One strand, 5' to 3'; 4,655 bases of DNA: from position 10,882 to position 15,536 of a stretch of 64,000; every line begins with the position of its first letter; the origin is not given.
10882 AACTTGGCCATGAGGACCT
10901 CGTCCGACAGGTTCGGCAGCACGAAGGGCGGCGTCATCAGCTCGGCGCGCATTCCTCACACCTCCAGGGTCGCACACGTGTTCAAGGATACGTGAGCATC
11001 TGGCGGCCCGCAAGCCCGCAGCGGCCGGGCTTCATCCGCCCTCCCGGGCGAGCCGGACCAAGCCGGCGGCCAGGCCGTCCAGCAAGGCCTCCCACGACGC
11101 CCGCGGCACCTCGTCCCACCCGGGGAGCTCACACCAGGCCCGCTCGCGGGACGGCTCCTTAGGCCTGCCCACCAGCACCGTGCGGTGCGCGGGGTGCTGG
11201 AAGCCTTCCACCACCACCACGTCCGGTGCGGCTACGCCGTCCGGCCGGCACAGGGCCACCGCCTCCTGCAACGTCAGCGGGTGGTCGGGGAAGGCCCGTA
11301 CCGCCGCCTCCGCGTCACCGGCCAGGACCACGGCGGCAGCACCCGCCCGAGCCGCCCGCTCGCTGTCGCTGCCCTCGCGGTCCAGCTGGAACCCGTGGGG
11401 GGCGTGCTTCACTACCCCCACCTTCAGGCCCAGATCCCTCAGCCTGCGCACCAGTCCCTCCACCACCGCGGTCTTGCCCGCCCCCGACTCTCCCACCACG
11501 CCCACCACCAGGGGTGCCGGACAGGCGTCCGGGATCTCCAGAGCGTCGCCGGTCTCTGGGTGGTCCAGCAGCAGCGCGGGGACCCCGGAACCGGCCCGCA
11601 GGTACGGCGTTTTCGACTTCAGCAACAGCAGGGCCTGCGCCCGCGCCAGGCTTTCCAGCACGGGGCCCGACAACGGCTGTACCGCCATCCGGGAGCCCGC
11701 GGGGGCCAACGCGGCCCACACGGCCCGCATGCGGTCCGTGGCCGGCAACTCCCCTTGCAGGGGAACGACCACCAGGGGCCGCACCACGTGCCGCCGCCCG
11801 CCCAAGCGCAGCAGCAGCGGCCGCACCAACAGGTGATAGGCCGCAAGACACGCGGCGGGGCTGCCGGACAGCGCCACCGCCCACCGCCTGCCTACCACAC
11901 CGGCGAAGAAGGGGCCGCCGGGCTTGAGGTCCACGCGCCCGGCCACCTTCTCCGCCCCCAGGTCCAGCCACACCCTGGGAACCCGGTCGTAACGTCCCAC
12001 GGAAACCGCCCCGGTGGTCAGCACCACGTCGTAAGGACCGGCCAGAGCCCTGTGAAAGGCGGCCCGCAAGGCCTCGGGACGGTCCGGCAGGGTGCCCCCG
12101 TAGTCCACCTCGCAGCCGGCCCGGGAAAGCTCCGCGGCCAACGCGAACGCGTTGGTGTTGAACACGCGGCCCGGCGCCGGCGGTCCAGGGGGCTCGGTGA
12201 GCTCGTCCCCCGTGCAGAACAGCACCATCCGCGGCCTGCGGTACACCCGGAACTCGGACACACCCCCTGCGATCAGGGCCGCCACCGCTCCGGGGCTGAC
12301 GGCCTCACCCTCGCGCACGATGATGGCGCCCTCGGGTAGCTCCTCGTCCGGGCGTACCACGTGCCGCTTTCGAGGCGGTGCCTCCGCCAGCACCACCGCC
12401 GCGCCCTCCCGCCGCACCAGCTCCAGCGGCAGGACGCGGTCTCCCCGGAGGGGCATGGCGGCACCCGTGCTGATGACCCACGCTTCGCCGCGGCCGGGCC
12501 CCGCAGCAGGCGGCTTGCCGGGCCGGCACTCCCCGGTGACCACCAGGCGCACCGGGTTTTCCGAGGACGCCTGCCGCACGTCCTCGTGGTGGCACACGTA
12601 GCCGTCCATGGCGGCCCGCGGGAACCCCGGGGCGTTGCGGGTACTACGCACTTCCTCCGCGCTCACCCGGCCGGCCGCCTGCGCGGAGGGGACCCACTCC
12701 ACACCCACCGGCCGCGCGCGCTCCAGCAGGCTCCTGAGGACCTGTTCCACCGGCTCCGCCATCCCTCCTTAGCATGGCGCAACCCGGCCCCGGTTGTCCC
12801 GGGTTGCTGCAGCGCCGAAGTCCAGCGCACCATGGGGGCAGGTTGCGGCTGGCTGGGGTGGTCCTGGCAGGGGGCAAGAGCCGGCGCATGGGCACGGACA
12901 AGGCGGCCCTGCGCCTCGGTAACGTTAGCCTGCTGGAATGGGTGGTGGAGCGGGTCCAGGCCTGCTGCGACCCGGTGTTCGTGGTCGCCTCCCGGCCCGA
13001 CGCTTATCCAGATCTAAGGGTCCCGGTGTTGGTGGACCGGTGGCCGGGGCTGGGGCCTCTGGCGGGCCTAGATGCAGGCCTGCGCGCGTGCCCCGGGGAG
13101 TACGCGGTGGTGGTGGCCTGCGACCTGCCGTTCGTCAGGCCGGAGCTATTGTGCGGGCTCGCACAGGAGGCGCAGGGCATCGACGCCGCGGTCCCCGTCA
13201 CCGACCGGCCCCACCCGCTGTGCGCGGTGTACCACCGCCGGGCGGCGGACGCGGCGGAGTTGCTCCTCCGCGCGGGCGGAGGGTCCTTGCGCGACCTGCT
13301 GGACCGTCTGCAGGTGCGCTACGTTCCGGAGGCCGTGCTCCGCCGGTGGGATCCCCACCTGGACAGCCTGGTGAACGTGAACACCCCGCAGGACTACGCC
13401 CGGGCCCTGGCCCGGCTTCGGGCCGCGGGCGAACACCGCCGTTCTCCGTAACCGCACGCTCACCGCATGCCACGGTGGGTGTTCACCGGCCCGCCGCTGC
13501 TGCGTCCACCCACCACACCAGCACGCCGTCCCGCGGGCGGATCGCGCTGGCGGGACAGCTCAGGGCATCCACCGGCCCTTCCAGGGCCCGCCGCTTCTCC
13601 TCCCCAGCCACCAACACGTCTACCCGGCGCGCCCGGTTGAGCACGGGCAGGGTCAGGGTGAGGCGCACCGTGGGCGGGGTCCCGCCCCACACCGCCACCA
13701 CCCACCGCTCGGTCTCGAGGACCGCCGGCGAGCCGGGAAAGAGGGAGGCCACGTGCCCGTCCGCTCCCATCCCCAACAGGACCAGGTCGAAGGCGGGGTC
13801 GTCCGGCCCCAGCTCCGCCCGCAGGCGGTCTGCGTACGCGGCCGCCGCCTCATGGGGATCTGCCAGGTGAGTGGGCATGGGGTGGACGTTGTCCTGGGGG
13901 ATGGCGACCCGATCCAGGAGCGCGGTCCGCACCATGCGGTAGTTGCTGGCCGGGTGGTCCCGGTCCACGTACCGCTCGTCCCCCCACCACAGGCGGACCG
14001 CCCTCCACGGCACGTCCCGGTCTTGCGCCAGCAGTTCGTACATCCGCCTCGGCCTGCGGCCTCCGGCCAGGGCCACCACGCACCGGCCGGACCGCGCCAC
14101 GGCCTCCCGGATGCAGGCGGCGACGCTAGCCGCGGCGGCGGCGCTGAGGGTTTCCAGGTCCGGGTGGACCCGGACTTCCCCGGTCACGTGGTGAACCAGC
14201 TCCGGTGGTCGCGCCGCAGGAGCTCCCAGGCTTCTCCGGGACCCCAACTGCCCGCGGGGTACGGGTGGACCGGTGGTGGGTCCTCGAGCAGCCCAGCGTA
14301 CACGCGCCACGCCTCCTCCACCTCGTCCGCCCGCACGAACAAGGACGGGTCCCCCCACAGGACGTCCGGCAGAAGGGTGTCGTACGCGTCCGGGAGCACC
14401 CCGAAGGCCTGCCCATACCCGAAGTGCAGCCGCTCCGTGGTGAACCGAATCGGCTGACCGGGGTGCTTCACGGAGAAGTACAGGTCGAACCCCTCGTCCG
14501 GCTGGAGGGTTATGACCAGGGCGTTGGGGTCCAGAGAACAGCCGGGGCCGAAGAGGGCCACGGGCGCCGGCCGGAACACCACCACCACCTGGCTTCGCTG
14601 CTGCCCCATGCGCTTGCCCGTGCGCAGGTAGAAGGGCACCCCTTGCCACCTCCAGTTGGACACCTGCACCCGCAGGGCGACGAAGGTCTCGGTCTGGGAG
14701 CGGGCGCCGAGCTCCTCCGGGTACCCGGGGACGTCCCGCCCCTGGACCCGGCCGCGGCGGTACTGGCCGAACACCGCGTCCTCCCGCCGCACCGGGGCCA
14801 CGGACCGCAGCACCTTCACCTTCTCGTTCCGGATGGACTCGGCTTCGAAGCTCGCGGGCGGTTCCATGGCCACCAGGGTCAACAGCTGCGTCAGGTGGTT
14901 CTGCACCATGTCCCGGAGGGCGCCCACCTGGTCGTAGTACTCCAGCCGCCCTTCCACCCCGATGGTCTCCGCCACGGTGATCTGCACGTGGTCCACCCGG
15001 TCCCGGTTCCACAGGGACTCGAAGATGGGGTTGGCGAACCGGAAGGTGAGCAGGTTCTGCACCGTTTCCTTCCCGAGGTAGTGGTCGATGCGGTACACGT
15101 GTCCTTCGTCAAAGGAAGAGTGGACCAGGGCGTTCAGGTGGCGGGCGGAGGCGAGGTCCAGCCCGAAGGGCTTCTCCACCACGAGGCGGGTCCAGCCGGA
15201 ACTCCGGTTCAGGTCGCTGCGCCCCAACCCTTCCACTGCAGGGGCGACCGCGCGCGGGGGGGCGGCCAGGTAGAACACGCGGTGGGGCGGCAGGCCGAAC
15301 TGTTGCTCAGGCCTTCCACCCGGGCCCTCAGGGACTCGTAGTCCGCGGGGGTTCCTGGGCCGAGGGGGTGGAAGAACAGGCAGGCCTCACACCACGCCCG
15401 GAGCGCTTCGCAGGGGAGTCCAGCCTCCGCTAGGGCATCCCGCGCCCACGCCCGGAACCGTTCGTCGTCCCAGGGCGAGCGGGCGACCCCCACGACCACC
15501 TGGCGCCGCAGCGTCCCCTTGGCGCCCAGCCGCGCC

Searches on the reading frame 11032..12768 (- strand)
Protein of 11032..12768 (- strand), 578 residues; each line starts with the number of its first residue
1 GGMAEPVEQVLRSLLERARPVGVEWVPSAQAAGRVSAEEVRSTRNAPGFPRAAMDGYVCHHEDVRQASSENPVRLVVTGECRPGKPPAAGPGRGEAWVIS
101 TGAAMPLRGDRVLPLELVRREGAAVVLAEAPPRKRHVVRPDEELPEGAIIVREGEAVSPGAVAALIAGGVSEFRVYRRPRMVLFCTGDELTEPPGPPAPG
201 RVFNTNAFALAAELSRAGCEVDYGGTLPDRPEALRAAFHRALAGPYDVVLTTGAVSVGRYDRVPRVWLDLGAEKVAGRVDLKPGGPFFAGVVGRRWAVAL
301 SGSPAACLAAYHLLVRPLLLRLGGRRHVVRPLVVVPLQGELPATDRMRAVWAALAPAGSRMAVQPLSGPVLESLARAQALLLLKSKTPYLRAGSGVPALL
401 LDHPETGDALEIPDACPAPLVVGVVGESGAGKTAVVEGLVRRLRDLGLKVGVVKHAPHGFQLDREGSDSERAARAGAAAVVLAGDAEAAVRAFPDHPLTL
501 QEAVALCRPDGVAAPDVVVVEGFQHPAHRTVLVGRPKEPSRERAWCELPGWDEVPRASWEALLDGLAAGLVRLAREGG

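Call 42: search_protein_families(library=pfam, proteins=[window:11032-12768:-], max_evalue=0.001)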
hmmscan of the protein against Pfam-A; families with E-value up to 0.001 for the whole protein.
window:11032-12768:- (578 aa): 5 families
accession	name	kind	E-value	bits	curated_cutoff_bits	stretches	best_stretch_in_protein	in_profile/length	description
PF03453.22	MoeA_N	-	4.6e-28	98.3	30.8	1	6-169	2-160/160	MoeA N-terminal region (domain I and II)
PF03205.20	MobB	-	4.1e-25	88.6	26.6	1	421-538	1-114/133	Molybdopterin guanine dinucleotide synthesis protein B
PF00994.29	MoCF_biosynth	-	1.7e-24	86.6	26.6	1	184-320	3-143/144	Probable molybdopterin binding domain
PF02606.20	LpxK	-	1.8e-05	24.4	27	1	420-527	38-142/328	Tetraacyldisaccharide-1-P 4'-kinase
PF13191.12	AAA_16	-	0.00062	20.7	32.6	0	418-502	23-118/167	AAA ATPase domain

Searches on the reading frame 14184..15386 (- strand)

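Call 42: search_protein_families(library=pfam, proteins=[window:14184-15386:-], max_evalue=0.001)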
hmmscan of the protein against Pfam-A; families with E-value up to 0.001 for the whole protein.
window:14184-15386:- (400 aa): 2 families
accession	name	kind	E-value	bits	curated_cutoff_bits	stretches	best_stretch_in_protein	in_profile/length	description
PF02781.21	G6PD_C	-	4.1e-109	364.6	27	1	113-397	1-295/296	Glucose-6-phosphate dehydrogenase, C-terminal domain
PF00479.28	G6PD_N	-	6.8e-30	105.5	22.1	1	32-111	104-183/183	Glucose-6-phosphate dehydrogenase, NAD binding domain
